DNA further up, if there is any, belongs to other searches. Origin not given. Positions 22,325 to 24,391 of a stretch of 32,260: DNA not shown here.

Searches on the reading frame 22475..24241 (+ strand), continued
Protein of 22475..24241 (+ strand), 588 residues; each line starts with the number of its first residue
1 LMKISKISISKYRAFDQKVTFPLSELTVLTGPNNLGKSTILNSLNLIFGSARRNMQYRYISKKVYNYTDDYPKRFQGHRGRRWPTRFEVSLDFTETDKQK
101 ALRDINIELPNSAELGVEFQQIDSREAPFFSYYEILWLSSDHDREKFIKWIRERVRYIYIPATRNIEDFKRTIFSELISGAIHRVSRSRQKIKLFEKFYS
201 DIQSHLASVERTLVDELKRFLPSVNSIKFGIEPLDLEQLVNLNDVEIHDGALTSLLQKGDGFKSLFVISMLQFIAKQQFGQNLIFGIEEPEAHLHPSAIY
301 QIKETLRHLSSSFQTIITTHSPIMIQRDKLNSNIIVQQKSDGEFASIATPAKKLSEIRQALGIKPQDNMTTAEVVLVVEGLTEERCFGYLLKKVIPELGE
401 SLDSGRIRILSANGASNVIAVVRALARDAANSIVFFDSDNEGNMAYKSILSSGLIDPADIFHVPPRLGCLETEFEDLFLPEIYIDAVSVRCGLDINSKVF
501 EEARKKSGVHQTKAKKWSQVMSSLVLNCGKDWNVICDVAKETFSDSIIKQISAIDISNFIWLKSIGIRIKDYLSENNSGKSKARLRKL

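Call 28: find_encoding_contigs(protein=P0010, flank=5000, max_places=2)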
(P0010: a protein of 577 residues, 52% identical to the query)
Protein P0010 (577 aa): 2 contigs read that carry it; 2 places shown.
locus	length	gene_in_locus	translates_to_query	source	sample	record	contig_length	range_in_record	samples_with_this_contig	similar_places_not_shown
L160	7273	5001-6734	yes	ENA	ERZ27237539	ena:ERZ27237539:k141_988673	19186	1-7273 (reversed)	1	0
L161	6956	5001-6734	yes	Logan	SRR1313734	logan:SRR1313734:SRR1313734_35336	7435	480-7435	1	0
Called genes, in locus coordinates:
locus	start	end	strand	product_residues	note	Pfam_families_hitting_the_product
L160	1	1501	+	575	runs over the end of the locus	PF07669:Eco57I, PF12950:TaqI_C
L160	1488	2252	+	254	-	PF04555:XhoI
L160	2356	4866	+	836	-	PF13289:SIR2_2, PF25199:nSTAND_NTPase5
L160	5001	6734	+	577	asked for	PF02463:SMC_N (faint), PF13175:AAA_15, PF13514:AAA_27 (faint), PF13304:AAA_21, PF13175:AAA_15, PF20469:OLD-like_TOPRIM (weak)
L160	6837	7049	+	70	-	PF12728:HTH_17 (weak)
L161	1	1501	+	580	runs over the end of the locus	PF07669:Eco57I, PF12950:TaqI_C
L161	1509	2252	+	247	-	PF04555:XhoI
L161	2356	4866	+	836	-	PF13289:SIR2_2, PF25199:nSTAND_NTPase5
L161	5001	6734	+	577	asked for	PF02463:SMC_N (faint), PF13175:AAA_15, PF13514:AAA_27 (faint), PF13304:AAA_21, PF13175:AAA_15, PF20469:OLD-like_TOPRIM (weak)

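Call 38: search_solved_structures(query=window:22475-24241:+, max_evalue=0.001)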
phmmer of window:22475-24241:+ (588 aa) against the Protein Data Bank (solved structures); distinct sequences matched with E-value up to 0.001: 18.
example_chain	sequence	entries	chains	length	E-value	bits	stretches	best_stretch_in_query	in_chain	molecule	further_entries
6p74_A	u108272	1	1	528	1e-09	40.8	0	152-342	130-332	Putative ATP-dependent endonuclease of the OLD family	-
8j4t_A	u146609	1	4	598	8.4e-09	37.8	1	256-398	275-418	Endonuclease GajA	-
8wy4_A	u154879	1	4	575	1.1e-08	37.4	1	256-398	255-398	Endonuclease GajA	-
8jq9_B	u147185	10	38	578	1.1e-08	37.4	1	256-398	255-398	Endonuclease GajA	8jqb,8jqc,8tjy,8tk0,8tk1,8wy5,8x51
8sm3_A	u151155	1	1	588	2.7e-08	36.1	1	256-398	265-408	Endonuclease GajA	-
8u7i_A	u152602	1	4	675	4.5e-08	35.4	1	256-398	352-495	Endonuclease GajA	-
8ee4_A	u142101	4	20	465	1.2e-07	33.9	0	285-367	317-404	PtuA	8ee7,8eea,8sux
9e8z_C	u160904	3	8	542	2e-06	30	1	199-325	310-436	Retron Ec83 probable ATPase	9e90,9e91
9o4a_A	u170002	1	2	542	1.5e-05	27.1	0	199-325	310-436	Retron Ec83 probable ATPase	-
9n69_A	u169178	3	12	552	5.2e-05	25.3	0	207-338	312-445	AAA family ATPase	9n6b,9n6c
9kjx_B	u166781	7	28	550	0.0001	24.3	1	164-348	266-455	AAA family ATPase | Retron I-A effector PtuA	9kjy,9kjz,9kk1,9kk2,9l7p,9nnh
9u9y_A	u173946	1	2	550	0.0001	24.3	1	164-347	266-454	AAA family ATPase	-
22bu_B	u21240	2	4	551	0.00014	23.9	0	246-344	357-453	AAA family ATPase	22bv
9nnb_C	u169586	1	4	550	0.00026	23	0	164-346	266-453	Retron I-A effector PtuA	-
9nnk_C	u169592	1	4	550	0.00026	23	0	164-349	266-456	Retreon I-A effector PtuA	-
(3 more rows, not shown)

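Call 59: search_protein_families(library=phrogs, proteins=[window:22475-24241:+], max_evalue=0.001)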
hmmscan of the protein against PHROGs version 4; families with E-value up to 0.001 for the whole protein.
window:22475-24241:+ (588 aa): 10 families
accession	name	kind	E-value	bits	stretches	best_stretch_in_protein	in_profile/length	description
phrog_4747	-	unknown function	6.8e-46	158.5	1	2-508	1-555/610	-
phrog_3940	-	unknown function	2.6e-18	67.1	2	280-445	252-417/537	-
phrog_8323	-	unknown function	4.1e-18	66.2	1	2-346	49-385/623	-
phrog_7507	-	unknown function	9.4e-12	46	1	1-201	1-226/483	-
phrog_9802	-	unknown function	2.3e-11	44.4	1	2-343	3-345/438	-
phrog_14430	-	unknown function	8.7e-07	29.5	0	261-335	319-392/444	-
phrog_8066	-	unknown function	9.4e-06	25.7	1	284-327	386-431/522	-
phrog_1499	-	unknown function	0.00011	22.6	1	1-54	2-55/427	-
phrog_21420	-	unknown function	0.00013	21.6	0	285-330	529-575/654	-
phrog_77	-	DNA, RNA and nucleotide metabolism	0.00053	19.6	1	1-53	295-350/967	SbcC-like subunit of palindrome specific endonuclease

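Call 64: search_solved_structures(query=A1, max_evalue=0.00001, show_alignments=1)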
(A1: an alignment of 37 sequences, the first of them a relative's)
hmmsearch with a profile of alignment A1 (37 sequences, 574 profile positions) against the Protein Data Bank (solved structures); distinct sequences matched with E-value up to 0.00001: 18.
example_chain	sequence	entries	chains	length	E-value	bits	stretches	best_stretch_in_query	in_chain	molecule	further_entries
8j4t_A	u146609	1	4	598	1.1e-16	63.9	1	1-395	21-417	Endonuclease GajA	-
8wy4_A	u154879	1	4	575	1.1e-16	63.8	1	1-395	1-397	Endonuclease GajA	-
8jq9_B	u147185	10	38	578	1.2e-16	63.8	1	1-395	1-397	Endonuclease GajA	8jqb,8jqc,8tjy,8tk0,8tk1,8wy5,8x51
8sm3_A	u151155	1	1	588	4.5e-16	61.8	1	2-395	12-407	Endonuclease GajA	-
8u7i_A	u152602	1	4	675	7.7e-16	61.1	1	2-395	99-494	Endonuclease GajA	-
6p74_A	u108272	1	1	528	2.1e-14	56.3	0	257-393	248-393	Putative ATP-dependent endonuclease of the OLD family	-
9n69_A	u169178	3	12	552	9.4e-09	37.7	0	6-58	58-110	AAA family ATPase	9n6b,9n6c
9vkz_A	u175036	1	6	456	3e-08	36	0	205-323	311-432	Retron Ec78 probable ATPase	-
9vh1_D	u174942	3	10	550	5.5e-08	35.1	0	205-323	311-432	Retron Ec78 probable ATPase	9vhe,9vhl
9u9y_A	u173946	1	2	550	6.4e-08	34.9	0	192-323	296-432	AAA family ATPase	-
8ee4_A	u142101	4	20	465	8.7e-08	34.5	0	1-47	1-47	PtuA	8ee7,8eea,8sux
9kjx_B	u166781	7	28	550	8.8e-08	34.5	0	192-323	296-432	AAA family ATPase | Retron I-A effector PtuA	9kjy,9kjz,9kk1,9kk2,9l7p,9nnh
9e8z_C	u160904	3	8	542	1.7e-07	33.5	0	212-322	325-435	Retron Ec83 probable ATPase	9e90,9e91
9nnk_C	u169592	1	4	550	3.7e-07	32.4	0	192-323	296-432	Retreon I-A effector PtuA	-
9nnb_C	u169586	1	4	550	7.6e-07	31.4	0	192-323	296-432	Retron I-A effector PtuA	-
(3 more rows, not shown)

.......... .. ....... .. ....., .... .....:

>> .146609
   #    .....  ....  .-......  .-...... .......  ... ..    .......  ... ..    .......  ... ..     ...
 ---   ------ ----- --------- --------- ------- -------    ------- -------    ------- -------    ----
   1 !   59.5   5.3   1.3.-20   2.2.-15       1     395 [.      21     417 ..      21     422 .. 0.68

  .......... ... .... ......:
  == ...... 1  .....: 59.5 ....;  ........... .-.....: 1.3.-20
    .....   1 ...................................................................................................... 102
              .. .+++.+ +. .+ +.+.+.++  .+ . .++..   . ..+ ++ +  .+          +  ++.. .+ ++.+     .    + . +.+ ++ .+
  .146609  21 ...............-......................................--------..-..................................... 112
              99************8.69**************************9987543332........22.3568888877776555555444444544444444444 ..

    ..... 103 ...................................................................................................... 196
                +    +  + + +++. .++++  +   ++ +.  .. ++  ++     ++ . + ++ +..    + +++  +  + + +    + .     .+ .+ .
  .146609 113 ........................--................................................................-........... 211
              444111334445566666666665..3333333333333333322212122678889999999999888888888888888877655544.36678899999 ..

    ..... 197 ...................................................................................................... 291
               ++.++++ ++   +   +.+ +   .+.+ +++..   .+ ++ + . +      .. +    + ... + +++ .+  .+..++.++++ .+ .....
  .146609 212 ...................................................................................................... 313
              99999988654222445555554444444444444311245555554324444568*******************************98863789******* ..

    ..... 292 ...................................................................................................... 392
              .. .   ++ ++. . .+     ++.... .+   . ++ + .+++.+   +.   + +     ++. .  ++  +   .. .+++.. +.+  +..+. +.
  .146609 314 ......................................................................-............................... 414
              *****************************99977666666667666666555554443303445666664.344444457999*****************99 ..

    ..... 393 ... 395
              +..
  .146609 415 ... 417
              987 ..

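Call 72: search_dna_similar(query=window:22478-24238:+, collection=plasmids, mode=protein, max_rows=15)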
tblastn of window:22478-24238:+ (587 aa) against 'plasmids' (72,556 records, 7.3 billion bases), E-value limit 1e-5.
Records with a match: 246; places in all: 248; records where one place covers at least 80% of the query: 8.
Best place of each record, by identity: <60% 246.
By first word of the organism name: Escherichia 82; Salmonella 80; Staphylococcus 13; Klebsiella 12; Bacillus 8; Ralstonia 5; Acinetobacter 4; Paenibacillus 4; Mesorhizobium 3; Shigella 3; and 22 more.
By predicted mobility (MOB-suite, as given by PLSDB): conjugative 167; non-mobilizable 52; mobilizable 27.
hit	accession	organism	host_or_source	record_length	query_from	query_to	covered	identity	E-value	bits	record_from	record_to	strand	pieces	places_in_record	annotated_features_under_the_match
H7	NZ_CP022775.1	Ralstonia solanacearum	Solanum tuberosum,single cell,Potato ...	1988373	1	532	91%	28.5%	2e-48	189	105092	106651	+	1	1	none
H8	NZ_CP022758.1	Ralstonia solanacearum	Solanum tuberosum,single cell,Potato ...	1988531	1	532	91%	28.5%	2e-48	189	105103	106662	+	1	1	none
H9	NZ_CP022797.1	Ralstonia solanacearum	Solanum tuberosum,single cell,Potato ...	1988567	1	532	91%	28.5%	2e-48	189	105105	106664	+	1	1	none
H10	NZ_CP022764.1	Ralstonia solanacearum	Solanum tuberosum,single cell,Potato ...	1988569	1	532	91%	28.5%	2e-48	189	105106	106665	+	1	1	none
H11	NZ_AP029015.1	Ralstonia pseudosolanacearum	-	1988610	1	532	91%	28.5%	2e-48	189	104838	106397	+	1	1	none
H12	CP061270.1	Escherichia coli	Sheep,cell culture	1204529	1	532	91%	28.3%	6e-38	157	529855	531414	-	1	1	AAA family ATPase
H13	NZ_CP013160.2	Lactiplantibacillus plantarum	food sample,Fermented sausage, Norway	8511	1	532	91%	27.5%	2e-44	177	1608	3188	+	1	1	ATP-binding protein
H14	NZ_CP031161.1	Deinococcus wulumuqiensis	cell culture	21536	3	494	84%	24.4%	1e-7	62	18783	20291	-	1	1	AAA family ATPase | WYL domain-containing protein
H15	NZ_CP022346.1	Bacillus thuringiensis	soil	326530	1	355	60%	24.9%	3e-8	65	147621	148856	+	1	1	AAA family ATPase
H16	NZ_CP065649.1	Bacillus cereus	-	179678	1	355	60%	24.9%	4e-8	64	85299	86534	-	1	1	AAA family ATPase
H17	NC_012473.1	Bacillus cereus 03BB102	-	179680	1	355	60%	24.9%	4e-8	64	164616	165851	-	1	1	AAA family ATPase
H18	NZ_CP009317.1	Bacillus cereus 03BB102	Human blood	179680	1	355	60%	24.9%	4e-8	64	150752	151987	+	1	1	AAA family ATPase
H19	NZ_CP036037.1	Bacillus mycoides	cell culture,soil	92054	1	355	60%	24.9%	8e-10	70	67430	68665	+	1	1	AAA family ATPase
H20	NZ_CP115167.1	Deinococcus aquaticus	Freshwater stream system, activated ...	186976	1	354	60%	24.4%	7e-6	57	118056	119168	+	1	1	AAA family ATPase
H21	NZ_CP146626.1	Halobacterium salinarum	-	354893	1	359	61%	23.9%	3e-12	78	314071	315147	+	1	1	AAA family ATPase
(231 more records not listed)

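Call 74: search_dna_similar(query=window:22478-24238:+, collection=phages, mode=protein, max_rows=15)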
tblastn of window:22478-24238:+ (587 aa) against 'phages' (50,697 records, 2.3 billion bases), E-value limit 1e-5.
Records with a match: 3; places in all: 3; records where one place covers at least 80% of the query: 0.
Best place of each record, by identity: <60% 3.
By first word of the organism name: Vibrio 2; Bacteriophage 1.
By host as written in the record: Vibrio cyclitrophicus 10N.239.311.H11 1; Vibrio cyclitrophicus 10N.286.55.C3 1; - 1.
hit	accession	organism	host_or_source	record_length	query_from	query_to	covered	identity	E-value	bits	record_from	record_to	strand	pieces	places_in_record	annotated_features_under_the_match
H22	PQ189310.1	Vibrio phage 10N.239.311.H11_PE001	Vibrio cyclitrophicus 10N.239.311.H11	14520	2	448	76%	22.8%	2e-11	74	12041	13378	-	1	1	hypothetical protein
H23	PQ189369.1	Vibrio phage 10N.286.55.C3_PE001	Vibrio cyclitrophicus 10N.286.55.C3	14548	2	448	76%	22.5%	1e-10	71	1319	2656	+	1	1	hypothetical protein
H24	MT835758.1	Bacteriophage sp.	human fecal samples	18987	281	476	33%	25.7%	4e-6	56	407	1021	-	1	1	record has no annotation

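Call 92: predict_structure(alignment_id=A1)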
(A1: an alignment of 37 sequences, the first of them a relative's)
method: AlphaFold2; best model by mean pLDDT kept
length: 587 residues; sequences in the alignment: 37
mean_pLDDT: 82.2   pTM: 0.77
mean pLDDT of the five models: 82.2, 81.9, 81.0, 79.0, 78.2
residues with pLDDT >= 90: 273; 70-90: 195; 50-70: 97; < 50: 22
segments of 3 or more residues with pLDDT < 50: 52-60, 580-587
pLDDT, mean of each block of 10 residues (from residue 1): 93 91 95 89 77 40 73 70 87 91 91 87 63 86 87 81 56 56 54 72 74 67 58 55 66 75 75 67 88 85 89 92 92 91 86 90 73 93 96 94 93 94 89 95 93 92 89 94 95 94 90 93 94 95 96 89 95 69 40
secondary structure, 60 per line:
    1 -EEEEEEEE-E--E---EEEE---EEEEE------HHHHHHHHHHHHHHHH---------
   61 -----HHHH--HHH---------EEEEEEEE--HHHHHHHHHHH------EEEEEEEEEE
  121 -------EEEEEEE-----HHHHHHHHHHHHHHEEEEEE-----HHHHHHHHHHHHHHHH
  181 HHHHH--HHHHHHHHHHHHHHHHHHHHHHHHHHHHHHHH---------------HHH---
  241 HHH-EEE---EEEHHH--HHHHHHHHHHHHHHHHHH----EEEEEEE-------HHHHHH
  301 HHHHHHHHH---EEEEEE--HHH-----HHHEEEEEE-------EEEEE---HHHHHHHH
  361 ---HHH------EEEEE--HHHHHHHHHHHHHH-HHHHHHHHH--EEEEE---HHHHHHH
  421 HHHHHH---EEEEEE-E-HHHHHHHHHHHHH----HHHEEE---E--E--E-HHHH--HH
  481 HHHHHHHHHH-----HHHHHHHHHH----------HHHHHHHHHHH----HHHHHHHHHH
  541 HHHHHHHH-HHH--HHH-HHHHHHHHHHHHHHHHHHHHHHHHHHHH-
elements in order: E2-9 E18-21 E25-29 H36-51 H66-69 E84-91 H94-104 E111-120 E128-134 H140-153 E154-159 H165-185 H188-219 E245-247 E251-253 H259-276 E281-287 H295-309 E313-318 E332-337 E345-349 H353-360 E373-377 H380-393 H395-403 E406-410 H414-426 E430-435 H439-451 E459-461 H473-476 H479-490 H496-505 H516-526 H531-548 H559-586
